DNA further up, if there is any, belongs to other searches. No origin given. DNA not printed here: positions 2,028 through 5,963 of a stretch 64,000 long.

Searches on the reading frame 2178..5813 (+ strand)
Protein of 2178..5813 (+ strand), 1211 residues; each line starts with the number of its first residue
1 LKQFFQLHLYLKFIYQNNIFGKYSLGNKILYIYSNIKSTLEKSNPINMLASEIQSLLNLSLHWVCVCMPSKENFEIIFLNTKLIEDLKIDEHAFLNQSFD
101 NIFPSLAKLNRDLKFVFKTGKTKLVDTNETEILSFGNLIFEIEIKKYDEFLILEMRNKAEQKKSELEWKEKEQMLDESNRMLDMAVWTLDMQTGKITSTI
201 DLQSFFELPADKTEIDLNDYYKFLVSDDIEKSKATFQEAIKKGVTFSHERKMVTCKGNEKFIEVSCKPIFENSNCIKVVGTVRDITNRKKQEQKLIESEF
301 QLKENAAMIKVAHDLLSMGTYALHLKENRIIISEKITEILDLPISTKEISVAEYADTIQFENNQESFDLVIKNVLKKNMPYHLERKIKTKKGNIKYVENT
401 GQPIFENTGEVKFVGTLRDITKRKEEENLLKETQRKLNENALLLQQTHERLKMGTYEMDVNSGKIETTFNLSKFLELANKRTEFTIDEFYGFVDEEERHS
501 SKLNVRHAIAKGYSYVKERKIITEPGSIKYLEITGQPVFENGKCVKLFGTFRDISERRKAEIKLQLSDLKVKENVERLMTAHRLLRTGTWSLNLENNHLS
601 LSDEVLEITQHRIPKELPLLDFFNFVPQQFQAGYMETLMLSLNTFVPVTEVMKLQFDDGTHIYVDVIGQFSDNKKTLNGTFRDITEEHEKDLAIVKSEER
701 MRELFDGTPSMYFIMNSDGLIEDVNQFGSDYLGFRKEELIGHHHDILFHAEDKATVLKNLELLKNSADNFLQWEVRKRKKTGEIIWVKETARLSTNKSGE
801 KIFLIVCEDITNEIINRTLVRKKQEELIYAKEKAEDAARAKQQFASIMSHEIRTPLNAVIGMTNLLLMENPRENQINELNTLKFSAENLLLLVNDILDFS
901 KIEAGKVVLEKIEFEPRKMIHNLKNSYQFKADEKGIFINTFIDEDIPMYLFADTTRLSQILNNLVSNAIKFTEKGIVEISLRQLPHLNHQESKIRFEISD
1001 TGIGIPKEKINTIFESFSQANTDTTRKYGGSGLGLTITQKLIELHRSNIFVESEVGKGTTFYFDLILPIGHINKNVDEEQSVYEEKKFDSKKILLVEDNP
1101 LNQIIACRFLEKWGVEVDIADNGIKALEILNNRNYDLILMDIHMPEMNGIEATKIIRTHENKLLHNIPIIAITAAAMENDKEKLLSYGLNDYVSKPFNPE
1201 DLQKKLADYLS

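Call 22: search_protein_families(library=pfam, proteins=[window:2178-5813:+], max_evalue=0.001)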
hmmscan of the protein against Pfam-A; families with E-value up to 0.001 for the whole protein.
window:2178-5813:+ (1211 aa): 10 families
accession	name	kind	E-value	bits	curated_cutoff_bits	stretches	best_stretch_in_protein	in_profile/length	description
PF08447.18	PAS_3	-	2.2e-33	114.8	25.6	3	725-805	5-86/89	PAS fold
PF00072.30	Response_reg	-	6.4e-30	104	30.2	1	1093-1206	1-110/111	Response regulator receiver domain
PF02518.31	HATPase_c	-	4.1e-29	101.7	26.4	1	953-1065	2-107/111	Histidine kinase-, DNA gyrase B-, and HSP90-like ATPase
PF13426.13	PAS_9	-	7.4e-27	94.1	27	1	709-811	1-102/103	PAS domain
PF00989.32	PAS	-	6e-21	75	22.6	1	699-810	1-113/113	PAS fold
PF08448.16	PAS_4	-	1.5e-18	67.5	23.1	1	705-812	1-107/110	PAS fold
PF00512.31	HisKA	-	1e-17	64.3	26.9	1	840-905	1-66/66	His Kinase A (phospho-acceptor) domain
PF14598.12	PAS_11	-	8.3e-05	23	25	0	713-809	6-101/109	PAS domain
PF23198.2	PDE8A_N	-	0.00027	21.3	29.6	0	1091-1189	10-111/147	PDE8A-like, N-terminal domain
PF13188.13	PAS_8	-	0.00052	20.3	21.8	0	699-741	1-44/65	PAS domain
